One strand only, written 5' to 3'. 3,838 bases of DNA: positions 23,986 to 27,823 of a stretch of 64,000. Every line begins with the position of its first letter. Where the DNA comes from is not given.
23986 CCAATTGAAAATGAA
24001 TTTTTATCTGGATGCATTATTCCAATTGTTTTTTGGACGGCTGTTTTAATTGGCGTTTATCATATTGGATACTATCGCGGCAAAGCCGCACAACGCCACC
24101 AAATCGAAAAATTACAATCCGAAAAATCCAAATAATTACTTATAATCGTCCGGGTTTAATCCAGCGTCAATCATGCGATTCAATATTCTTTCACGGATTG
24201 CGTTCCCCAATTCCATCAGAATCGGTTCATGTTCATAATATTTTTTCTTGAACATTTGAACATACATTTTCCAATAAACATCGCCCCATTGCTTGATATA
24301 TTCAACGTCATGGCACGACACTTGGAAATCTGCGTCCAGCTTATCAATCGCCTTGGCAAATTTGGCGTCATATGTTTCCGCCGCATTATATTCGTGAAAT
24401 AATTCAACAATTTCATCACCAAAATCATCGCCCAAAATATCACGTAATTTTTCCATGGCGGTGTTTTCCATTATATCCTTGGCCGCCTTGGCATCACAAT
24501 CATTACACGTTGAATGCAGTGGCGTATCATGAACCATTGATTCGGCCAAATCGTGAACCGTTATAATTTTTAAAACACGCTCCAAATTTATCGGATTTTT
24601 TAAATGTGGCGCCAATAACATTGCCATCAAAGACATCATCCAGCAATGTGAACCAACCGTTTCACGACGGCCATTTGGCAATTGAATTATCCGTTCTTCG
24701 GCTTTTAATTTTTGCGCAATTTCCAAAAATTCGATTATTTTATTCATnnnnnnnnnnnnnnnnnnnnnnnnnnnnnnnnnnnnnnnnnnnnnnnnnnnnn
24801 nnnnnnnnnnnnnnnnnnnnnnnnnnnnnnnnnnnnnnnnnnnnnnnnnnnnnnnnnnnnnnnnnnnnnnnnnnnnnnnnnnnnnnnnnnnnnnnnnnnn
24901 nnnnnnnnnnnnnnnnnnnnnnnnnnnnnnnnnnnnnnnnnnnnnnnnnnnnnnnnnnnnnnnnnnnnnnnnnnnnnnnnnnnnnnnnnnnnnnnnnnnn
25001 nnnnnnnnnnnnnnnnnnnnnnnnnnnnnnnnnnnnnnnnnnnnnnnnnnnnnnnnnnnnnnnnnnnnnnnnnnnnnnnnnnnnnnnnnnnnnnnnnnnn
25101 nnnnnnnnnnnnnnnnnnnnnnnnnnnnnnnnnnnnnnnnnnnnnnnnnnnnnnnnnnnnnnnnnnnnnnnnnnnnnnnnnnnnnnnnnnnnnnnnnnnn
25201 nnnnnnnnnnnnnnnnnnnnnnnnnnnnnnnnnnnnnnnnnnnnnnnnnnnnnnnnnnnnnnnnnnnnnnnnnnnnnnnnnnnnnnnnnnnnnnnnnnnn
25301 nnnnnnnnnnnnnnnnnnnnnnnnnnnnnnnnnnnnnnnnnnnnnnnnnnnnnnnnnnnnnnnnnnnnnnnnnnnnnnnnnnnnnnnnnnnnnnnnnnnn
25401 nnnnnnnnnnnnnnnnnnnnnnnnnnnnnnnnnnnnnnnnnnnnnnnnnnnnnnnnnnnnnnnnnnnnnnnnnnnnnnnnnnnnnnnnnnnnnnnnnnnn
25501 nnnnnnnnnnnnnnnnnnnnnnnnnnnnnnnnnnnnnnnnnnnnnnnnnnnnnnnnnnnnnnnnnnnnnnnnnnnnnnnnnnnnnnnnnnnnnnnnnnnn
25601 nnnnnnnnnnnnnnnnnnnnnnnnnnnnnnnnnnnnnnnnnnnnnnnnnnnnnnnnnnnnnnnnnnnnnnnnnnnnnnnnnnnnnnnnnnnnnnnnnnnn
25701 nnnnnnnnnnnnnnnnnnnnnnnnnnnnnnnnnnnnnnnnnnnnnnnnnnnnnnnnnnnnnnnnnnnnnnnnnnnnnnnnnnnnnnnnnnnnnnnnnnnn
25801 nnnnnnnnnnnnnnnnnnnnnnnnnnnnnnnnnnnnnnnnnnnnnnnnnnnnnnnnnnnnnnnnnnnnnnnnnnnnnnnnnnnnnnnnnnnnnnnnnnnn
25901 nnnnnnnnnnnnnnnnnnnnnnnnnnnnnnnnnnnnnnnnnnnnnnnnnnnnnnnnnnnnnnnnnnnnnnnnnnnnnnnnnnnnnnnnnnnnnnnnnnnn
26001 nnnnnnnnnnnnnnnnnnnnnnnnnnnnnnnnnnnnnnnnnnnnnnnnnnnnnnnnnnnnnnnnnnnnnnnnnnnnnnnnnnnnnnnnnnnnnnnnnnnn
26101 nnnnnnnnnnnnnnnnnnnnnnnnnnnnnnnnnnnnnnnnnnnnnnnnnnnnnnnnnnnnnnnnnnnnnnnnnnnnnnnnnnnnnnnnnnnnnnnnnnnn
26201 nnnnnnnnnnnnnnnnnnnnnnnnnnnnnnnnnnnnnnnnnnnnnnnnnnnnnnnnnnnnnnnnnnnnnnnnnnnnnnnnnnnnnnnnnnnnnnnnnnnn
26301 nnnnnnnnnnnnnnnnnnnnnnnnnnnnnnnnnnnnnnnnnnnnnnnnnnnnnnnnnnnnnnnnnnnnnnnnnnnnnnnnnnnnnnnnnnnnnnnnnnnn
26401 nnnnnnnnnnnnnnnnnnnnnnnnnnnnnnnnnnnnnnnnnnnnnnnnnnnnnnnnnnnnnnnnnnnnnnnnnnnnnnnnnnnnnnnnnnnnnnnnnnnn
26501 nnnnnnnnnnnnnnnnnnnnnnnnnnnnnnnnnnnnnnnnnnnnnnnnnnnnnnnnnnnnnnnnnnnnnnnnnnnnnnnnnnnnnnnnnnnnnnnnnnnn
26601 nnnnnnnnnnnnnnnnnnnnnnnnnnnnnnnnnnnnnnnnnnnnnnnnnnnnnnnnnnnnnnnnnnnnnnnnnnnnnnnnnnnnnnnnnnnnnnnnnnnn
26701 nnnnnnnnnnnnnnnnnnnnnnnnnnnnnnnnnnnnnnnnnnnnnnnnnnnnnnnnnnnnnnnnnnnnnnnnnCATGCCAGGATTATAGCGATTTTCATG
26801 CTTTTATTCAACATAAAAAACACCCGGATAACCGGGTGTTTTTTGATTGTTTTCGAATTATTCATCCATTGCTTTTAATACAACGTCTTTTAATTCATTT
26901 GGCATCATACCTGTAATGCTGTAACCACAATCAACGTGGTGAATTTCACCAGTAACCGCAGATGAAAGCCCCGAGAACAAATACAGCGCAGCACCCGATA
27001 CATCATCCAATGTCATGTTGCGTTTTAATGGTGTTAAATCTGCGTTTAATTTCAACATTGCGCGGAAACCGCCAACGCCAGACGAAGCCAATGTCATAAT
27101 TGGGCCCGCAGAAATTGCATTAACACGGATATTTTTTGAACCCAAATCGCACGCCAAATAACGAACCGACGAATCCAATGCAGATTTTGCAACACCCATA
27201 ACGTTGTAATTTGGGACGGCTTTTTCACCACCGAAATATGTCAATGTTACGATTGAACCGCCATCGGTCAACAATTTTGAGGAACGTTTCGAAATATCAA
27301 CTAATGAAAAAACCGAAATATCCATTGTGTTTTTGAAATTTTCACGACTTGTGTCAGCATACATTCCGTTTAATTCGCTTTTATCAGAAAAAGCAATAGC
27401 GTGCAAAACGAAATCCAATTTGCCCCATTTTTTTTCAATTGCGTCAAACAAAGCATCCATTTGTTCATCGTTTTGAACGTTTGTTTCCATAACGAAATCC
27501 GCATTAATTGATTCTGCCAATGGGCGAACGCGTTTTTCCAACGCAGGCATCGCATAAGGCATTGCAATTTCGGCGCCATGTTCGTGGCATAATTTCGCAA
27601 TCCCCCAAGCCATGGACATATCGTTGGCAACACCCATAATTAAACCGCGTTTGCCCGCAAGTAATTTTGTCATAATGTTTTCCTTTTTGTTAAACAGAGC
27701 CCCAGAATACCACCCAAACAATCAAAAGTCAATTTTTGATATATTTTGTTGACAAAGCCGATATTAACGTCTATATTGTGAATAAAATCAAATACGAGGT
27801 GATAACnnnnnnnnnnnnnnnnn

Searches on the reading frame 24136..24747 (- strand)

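Call 80: search_protein_families(library=pfam, proteins=[window:24136-24747:-], max_evalue=0.001)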
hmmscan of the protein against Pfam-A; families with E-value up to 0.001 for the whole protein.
window:24136-24747:- (203 aa): 4 families
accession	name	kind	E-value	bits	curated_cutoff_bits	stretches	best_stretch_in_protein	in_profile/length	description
PF13023.12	HD_3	-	3.7e-31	108.7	22.5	1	12-152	2-140/165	HD domain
PF12917.13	YfbR-like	-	4.5e-10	40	25.9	1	6-139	1-137/182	5'-deoxynucleotidase YfbR-like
PF01966.28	HD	-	3.4e-06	27.8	22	1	32-140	2-116/116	HD domain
PF03181.20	BURP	-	0.00058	19.9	27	1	51-150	39-143/216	BURP domain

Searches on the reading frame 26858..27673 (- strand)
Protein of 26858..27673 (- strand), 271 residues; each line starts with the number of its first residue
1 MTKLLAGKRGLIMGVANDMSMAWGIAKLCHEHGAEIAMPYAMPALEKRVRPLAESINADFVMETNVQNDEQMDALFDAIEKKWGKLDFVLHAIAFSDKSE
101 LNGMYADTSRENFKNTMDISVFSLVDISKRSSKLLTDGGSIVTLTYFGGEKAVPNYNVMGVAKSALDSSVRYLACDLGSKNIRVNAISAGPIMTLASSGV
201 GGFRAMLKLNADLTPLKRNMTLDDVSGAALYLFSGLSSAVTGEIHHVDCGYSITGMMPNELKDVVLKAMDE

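Call 10: find_related_loci(query=window:26858-27673:-, collection=genome_contigs, flank=10000)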
Query window:26858-27673:- (271 aa) in genome_contigs; peptide patterns used: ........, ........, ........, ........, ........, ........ (x = any residue, [..] = any of these).
416 stretches matched a pattern; 405 encode a relative of the query (tblastn E <= 1e-3); the best 80 are kept; 80 distinct loci.
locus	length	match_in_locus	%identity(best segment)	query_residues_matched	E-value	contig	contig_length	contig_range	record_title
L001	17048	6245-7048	83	4-271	1e-150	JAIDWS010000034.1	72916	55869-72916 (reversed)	MAG: Alphaproteobacteria bacterium isolate SC0372_S2_6 SC0372_S2_6_contig_34, whole genome shotgun sequence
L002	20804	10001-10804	83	4-271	3e-150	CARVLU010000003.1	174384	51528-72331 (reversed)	MAG TPA_asm: uncultured Alphaproteobacteria bacterium isolate MGBC118324 genome assembly, contig: MGBC118324.3, whole ge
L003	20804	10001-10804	81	4-271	5e-150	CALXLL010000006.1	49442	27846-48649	MAG: uncultured Alphaproteobacteria bacterium isolate BRZ_E__bin176 genome assembly, contig: BRZ_E__NODE_1290_length_494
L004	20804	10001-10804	81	4-271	5e-150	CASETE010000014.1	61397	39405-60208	uncultured proteobacterium isolate SI.O98.metabat-bins.90 genome assembly, contig: SI.O98.metabat-bins.90.fa_k141_277116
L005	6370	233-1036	81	4-271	3e-149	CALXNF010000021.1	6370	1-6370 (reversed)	MAG: uncultured Alphaproteobacteria bacterium isolate E02__bin305 genome assembly, contig: E02__k127_5444999, whole geno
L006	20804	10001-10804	81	4-271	9e-149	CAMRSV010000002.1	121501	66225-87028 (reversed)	MAG TPA_asm: uncultured Alphaproteobacteria bacterium isolate SRR13573580_bin.22_metawrap_v1.3_MAG genome assembly, cont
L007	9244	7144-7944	82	4-270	4e-149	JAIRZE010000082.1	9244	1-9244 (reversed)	MAG: Rickettsiales bacterium isolate Gsp477_bin73 k119_6200807, whole genome shotgun sequence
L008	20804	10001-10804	82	4-271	1e-148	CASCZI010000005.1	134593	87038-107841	MAG: uncultured Alphaproteobacteria bacterium isolate single-wildmice_C1226.41_1675168162 genome assembly, contig: NODE_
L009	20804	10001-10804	81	4-271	2e-148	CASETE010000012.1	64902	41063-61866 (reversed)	uncultured proteobacterium isolate SI.O98.metabat-bins.90 genome assembly, contig: SI.O98.metabat-bins.90.fa_k141_231901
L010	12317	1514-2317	82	4-271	1e-148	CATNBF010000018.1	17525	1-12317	MAG TPA_asm: uncultured bacterium isolate MGG24397_1680015486 genome assembly, contig: SRR10593854_2312, whole genome sh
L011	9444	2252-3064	81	1-271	2e-148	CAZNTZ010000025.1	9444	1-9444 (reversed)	MAG TPA_asm: uncultured Muribaculaceae bacterium isolate SRP192927_co1_972 genome assembly, contig: NODE_18173_length_94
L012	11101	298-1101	81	4-271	4e-148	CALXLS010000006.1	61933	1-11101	MAG: uncultured Alphaproteobacteria bacterium isolate BRZ_DL__bin85 genome assembly, contig: BRZ_DL__NODE_766_length_619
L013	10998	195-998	81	4-271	4e-148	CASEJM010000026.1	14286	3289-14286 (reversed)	uncultured proteobacterium isolate Batch3_idba_bin.193 genome assembly, contig: Batch3_idba_bin.193.fa_k87_24696028, who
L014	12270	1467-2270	81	4-271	3e-148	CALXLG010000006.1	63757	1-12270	MAG: uncultured Alphaproteobacteria bacterium isolate BRZ_FN__bin24 genome assembly, contig: BRZ_FN__NODE_462_length_637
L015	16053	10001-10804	81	4-271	5e-148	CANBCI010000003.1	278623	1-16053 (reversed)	MAG TPA_asm: uncultured Alphaproteobacteria bacterium isolate SRR15322610_bin.17_metawrap_v1.3_MAG genome assembly, cont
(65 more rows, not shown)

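Call 82: find_related_loci(query=window:26858-27673:-, collection=metagenome_contigs, flank=8000)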
Query window:26858-27673:- (271 aa) in metagenome_contigs; peptide patterns used: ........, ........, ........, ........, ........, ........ (x = any residue, [..] = any of these).
206 stretches matched a pattern; 164 encode a relative of the query (tblastn E <= 1e-3); the best 80 are kept; 80 distinct loci.
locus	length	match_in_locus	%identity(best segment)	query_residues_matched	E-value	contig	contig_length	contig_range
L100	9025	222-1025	83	4-271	2e-150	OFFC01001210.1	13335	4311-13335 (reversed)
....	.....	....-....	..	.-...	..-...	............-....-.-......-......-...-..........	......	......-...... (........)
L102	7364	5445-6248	80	4-271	2e-147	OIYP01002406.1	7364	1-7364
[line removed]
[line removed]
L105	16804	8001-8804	80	4-271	2e-147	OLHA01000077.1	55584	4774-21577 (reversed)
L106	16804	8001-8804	80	4-271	2e-147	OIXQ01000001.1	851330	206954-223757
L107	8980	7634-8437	80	4-271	2e-147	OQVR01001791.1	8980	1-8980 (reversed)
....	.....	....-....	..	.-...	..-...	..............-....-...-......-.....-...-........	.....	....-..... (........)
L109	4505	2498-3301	80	4-271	5e-150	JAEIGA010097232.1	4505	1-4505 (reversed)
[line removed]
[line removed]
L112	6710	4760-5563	80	4-271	1e-147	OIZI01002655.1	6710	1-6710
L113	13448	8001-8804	80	4-271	5e-147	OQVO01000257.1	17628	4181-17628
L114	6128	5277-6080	80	4-271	1e-147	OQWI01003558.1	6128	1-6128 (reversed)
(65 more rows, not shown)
